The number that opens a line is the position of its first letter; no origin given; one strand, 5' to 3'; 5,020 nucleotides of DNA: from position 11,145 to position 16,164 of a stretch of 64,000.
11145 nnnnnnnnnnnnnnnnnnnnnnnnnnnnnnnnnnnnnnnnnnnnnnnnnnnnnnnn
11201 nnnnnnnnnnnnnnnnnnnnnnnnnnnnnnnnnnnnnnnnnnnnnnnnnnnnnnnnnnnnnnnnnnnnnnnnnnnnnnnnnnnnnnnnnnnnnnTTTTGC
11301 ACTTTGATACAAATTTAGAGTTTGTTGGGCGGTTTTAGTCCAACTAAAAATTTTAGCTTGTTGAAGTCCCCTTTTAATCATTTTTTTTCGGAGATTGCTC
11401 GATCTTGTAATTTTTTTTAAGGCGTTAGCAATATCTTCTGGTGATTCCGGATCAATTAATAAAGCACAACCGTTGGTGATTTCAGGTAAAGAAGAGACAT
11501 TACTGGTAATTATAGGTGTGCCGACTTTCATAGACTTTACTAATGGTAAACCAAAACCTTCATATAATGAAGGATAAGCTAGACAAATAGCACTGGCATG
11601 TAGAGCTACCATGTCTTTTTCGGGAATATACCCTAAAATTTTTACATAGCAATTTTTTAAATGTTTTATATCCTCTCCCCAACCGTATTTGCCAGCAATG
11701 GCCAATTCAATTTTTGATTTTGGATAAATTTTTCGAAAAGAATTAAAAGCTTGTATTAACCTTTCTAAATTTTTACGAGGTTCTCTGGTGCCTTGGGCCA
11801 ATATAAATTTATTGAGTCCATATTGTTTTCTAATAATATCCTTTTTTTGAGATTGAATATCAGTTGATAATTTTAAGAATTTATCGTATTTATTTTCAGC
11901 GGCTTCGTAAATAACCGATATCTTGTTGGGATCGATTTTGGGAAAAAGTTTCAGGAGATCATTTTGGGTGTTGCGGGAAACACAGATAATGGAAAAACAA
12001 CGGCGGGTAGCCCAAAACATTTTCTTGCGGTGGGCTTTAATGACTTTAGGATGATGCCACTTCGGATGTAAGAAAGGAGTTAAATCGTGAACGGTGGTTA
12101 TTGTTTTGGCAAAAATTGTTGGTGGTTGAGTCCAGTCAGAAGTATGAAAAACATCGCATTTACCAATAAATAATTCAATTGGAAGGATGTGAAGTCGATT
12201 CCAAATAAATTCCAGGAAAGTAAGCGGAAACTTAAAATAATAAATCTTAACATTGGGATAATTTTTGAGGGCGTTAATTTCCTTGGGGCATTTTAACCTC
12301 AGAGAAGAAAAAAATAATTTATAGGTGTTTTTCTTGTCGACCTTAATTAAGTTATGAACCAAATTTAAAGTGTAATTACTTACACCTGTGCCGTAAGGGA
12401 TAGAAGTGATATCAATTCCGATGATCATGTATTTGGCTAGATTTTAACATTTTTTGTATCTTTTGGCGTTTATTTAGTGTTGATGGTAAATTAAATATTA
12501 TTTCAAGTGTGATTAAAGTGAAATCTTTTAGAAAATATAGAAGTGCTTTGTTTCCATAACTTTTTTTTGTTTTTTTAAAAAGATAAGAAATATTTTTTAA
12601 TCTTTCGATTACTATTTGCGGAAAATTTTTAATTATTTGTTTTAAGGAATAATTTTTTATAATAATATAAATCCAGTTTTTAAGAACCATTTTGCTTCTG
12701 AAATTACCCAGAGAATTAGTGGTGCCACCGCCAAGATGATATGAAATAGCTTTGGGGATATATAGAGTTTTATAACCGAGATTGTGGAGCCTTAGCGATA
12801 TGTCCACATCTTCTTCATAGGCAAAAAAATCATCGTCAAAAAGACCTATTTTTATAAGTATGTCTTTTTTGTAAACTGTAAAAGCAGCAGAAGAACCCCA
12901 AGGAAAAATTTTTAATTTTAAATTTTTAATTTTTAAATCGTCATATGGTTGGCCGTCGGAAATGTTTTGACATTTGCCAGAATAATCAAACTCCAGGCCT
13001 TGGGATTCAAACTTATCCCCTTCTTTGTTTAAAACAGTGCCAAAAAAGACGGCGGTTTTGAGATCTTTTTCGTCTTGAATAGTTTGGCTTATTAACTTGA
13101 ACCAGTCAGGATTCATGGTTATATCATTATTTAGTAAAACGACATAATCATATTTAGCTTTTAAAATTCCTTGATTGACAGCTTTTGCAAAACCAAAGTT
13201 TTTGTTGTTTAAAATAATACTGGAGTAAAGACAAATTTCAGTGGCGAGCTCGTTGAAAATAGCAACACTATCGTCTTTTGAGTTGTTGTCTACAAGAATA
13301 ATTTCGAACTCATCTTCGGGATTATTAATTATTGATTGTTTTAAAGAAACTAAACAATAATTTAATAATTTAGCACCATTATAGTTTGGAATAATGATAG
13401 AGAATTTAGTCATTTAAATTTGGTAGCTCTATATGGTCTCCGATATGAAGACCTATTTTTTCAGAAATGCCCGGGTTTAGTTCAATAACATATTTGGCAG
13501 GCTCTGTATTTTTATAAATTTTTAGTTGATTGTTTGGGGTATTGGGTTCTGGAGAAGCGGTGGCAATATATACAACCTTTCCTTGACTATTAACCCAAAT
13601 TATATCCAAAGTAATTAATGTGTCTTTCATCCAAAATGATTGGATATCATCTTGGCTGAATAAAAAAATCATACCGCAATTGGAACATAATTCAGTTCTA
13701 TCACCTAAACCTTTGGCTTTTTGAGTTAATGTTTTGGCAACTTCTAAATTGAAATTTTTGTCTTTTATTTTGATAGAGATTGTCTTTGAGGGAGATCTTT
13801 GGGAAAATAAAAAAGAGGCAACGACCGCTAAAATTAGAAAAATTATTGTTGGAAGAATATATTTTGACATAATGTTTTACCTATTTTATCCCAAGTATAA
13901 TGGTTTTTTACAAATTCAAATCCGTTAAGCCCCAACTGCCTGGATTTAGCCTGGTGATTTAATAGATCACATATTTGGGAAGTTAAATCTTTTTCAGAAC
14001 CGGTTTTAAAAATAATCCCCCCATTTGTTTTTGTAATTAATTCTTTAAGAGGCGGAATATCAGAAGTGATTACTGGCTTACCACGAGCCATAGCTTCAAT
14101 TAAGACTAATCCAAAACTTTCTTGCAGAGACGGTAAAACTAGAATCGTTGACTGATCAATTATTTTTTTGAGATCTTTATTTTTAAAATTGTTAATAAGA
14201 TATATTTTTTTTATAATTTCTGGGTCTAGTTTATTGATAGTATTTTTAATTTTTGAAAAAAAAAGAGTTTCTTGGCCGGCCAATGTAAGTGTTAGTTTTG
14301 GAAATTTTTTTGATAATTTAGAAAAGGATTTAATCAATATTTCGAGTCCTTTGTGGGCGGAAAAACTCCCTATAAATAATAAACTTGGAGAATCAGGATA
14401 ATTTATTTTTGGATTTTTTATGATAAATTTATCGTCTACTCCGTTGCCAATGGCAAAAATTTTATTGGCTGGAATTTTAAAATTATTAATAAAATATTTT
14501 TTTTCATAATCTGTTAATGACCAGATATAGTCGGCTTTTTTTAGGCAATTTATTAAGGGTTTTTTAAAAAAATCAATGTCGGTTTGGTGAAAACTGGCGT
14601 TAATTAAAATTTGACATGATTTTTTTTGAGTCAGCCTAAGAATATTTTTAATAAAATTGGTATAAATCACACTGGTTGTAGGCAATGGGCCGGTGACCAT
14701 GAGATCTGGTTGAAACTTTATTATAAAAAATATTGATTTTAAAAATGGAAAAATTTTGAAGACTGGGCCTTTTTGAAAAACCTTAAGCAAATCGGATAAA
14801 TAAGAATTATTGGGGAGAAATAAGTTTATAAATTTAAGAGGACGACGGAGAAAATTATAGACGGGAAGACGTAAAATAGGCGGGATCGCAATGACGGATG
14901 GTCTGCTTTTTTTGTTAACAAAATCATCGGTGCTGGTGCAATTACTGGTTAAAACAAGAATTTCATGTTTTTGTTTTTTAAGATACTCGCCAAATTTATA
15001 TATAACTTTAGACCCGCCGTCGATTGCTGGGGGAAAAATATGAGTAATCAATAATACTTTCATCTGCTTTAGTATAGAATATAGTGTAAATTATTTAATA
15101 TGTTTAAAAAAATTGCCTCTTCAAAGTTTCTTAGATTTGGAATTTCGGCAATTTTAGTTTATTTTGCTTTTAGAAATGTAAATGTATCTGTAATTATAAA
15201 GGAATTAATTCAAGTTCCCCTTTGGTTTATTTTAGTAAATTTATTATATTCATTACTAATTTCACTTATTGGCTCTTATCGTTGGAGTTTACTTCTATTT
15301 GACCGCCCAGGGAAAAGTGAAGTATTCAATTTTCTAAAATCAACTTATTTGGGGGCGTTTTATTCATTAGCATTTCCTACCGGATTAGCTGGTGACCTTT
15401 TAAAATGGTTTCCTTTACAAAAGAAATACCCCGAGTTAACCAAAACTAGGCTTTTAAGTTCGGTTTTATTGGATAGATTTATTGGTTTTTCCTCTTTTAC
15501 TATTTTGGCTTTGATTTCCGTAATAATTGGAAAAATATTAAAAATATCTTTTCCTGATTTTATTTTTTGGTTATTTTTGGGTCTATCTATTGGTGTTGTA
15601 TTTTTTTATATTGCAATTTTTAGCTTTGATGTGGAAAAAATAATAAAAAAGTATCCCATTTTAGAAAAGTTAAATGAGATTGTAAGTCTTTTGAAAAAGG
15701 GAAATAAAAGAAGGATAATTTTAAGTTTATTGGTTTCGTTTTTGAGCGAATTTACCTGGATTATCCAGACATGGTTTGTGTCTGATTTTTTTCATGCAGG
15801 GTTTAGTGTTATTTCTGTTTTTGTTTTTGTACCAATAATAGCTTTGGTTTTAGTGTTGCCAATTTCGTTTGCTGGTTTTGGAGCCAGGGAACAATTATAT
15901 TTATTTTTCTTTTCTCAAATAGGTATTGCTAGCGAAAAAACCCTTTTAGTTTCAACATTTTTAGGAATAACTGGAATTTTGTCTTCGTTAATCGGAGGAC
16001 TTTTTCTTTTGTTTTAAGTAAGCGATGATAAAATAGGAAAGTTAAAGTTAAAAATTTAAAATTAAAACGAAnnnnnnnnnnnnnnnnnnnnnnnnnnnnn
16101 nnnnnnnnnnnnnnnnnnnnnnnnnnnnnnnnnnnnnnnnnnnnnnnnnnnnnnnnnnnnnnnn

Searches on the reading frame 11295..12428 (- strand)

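Call 9: search_protein_families(library=pfam, proteins=[window:11295-12428:-], max_evalue=0.001)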
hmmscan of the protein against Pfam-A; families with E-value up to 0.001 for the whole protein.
window:11295-12428:- (378 aa): 4 families
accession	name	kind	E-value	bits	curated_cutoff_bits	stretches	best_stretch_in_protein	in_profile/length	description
PF00534.26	Glycos_transf_1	-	2e-26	93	26.4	1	198-355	4-170/172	Glycosyl transferases group 1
PF13692.12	Glyco_trans_1_4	-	2.5e-20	73.6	27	1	209-340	4-139/142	Glycosyl transferases group 1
PF13439.12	Glyco_transf_4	-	1.6e-11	45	28.5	1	15-174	3-163/170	Glycosyltransferase Family 4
PF13524.12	Glyco_trans_1_2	-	0.00066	20.1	25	0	238-370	13-142/144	Glycosyl transferase-like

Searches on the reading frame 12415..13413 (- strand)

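Call 9: search_protein_families(library=pfam, proteins=[window:12415-13413:-], max_evalue=0.001)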
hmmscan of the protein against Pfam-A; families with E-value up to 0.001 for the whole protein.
window:12415-13413:- (333 aa): 4 families
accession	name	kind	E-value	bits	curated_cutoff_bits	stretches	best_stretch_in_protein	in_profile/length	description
PF00535.33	Glycos_transf_2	-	5.4e-25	88.7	23.3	1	5-118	1-110/168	Glycosyl transferase family 2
PF10111.15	Glyco_tranf_2_2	-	1.5e-10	41.5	27.3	1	5-240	1-230/276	Glycosyltransferase like family 2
PF13641.12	Glyco_tranf_2_3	-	4e-10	40.5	27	1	4-234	3-216/230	Glycosyltransferase like family 2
PF13632.12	Glyco_trans_2_3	-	1.6e-05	25.3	27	1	169-227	70-124/198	Glycosyl transferase family group 2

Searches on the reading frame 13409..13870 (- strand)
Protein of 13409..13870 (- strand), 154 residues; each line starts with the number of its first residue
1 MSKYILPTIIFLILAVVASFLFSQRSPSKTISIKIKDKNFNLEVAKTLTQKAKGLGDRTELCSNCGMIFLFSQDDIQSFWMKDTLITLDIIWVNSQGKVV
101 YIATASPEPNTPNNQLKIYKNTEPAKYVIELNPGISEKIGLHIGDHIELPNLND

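Call 9: search_protein_families(library=pfam, proteins=[window:13409-13870:-], max_evalue=0.001)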
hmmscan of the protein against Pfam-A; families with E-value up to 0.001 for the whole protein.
window:13409-13870:- (154 aa): 1 family
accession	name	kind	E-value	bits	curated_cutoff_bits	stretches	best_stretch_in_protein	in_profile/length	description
PF02643.20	DUF192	-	1.4e-26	92.9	27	1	40-148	1-95/96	Uncharacterized ACR, COG1430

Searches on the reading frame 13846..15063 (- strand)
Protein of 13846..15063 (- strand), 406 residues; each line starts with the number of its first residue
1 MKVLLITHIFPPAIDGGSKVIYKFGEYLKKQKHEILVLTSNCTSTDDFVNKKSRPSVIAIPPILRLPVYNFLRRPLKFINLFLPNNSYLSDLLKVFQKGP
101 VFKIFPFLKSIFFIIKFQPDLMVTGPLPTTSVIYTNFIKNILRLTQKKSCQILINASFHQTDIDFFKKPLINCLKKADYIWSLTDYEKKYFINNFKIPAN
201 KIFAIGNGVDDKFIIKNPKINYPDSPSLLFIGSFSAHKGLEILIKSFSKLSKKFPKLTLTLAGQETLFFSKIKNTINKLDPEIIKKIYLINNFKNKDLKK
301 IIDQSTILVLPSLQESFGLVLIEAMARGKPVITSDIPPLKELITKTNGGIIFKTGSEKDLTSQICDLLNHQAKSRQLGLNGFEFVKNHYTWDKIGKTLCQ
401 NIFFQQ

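Call 9: search_protein_families(library=pfam, proteins=[window:13846-15063:-], max_evalue=0.001)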
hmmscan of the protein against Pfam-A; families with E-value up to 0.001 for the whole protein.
window:13846-15063:- (406 aa): 5 families
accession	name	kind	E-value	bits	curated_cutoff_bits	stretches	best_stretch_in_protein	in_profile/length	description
PF00534.26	Glycos_transf_1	-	8.5e-32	110.5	26.4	1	216-381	6-169/172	Glycosyl transferases group 1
PF13692.12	Glyco_trans_1_4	-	1.4e-25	90.7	27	1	226-369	2-141/142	Glycosyl transferases group 1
PF13439.12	Glyco_transf_4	-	5.2e-08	33.5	28.5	0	165-211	122-168/170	Glycosyltransferase Family 4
PF20706.3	GT4-conflict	-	1e-07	31.7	26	1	220-393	190-380/385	Family 4 Glycosyltransferase in conflict systems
PF13524.12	Glyco_trans_1_2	-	1.4e-07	32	25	1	255-399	13-143/144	Glycosyl transferase-like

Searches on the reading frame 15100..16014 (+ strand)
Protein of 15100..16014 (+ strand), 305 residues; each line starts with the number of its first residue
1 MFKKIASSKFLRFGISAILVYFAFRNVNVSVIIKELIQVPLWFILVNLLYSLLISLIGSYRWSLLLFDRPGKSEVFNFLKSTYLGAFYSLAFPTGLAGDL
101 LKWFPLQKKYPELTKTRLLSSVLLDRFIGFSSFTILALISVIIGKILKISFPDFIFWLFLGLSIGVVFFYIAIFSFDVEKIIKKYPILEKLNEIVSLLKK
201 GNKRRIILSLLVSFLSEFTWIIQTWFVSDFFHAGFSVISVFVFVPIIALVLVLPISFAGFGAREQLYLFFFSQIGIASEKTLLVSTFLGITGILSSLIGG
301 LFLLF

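Call 6: search_protein_families(library=pfam, proteins=[window:15100-16014:+], max_evalue=0.001)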
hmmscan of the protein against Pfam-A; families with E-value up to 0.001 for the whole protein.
window:15100-16014:+ (305 aa): 1 family
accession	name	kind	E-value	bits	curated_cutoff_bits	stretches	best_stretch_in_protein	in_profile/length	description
PF03706.18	LPG_synthase_TM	-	3.5e-31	109.3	33.4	1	11-293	3-295/302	Lysylphosphatidylglycerol synthase TM region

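Call 23: search_protein_families(library=ncbifam, proteins=[window:15100-16014:+], max_evalue=0.01)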
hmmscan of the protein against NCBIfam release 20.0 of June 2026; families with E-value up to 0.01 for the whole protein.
window:15100-16014:+ (305 aa): 1 family
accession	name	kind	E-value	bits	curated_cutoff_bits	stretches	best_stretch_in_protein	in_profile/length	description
TIGR00374.1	TIGR00374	subfamily_domain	1.9e-08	34.1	43.2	1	15-185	5-169/323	flippase-like domain-containing protein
